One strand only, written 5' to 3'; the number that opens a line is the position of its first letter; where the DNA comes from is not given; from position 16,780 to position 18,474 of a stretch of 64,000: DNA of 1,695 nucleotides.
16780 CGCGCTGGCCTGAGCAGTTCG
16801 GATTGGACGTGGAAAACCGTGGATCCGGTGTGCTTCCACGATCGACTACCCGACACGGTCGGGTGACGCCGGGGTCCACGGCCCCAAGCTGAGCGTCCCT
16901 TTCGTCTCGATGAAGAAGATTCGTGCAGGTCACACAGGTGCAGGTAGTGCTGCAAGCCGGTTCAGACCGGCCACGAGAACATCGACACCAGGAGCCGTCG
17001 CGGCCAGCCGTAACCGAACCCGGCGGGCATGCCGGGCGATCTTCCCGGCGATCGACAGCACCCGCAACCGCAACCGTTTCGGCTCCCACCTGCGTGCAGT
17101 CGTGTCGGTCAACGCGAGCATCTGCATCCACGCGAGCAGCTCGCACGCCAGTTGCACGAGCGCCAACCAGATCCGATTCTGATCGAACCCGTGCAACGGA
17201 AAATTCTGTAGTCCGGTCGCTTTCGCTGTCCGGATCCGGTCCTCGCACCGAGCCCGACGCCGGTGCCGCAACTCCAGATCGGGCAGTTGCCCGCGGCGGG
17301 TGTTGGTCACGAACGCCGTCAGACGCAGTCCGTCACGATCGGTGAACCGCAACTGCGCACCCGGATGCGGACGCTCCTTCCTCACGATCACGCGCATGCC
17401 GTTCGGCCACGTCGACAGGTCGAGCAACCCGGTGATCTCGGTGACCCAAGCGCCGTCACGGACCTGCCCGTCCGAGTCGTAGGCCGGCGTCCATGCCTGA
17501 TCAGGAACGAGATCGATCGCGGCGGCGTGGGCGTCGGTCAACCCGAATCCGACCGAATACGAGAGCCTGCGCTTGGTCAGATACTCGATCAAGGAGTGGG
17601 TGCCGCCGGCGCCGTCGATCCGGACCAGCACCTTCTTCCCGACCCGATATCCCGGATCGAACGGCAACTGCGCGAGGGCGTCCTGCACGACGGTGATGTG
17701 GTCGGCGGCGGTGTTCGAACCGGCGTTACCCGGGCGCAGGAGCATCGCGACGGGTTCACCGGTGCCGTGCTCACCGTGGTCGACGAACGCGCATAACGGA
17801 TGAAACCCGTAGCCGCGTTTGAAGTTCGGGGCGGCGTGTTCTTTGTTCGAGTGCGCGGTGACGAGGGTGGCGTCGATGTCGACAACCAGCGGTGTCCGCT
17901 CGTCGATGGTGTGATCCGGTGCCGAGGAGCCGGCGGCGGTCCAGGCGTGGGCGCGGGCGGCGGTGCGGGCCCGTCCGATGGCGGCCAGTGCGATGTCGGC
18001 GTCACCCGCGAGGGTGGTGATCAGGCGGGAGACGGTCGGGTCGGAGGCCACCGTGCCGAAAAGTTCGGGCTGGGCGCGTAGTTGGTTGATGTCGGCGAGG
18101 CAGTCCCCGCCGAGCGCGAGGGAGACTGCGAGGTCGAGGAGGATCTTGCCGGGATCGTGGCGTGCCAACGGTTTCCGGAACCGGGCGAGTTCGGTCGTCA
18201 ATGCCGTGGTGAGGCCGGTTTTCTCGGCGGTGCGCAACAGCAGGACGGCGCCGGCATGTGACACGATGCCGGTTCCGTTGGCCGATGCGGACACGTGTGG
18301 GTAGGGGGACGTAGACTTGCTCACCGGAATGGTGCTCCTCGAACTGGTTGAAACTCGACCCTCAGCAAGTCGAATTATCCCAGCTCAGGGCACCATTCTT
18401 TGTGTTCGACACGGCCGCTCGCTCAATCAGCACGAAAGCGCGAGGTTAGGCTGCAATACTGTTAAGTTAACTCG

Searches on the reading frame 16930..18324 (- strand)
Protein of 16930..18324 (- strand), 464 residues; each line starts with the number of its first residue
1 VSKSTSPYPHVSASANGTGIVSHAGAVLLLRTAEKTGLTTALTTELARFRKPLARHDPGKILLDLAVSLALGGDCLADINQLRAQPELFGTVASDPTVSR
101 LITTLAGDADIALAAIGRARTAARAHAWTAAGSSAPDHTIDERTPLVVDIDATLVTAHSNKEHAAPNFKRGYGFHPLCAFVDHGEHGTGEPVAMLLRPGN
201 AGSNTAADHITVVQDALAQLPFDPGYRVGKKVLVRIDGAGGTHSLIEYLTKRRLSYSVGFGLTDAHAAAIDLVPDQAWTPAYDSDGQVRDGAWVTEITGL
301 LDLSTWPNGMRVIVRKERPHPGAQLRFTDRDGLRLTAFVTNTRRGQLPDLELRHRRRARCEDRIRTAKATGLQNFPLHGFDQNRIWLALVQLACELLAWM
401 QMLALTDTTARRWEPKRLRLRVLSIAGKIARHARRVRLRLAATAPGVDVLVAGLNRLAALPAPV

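Call 9: search_protein_families(library=pfam, proteins=[window:16930-18324:-], max_evalue=0.01)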
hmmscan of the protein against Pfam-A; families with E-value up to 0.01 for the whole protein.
window:16930-18324:- (464 aa): 2 families
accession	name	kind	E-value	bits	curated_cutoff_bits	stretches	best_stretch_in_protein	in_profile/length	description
PF13701.12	DDE_Tnp_1_4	-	1.2e-88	297.8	34.7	1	7-461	5-434/435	Transposase DDE domain group 1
PF01609.27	DDE_Tnp_1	-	3.5e-13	50.2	23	1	144-393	3-197/200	Transposase DDE domain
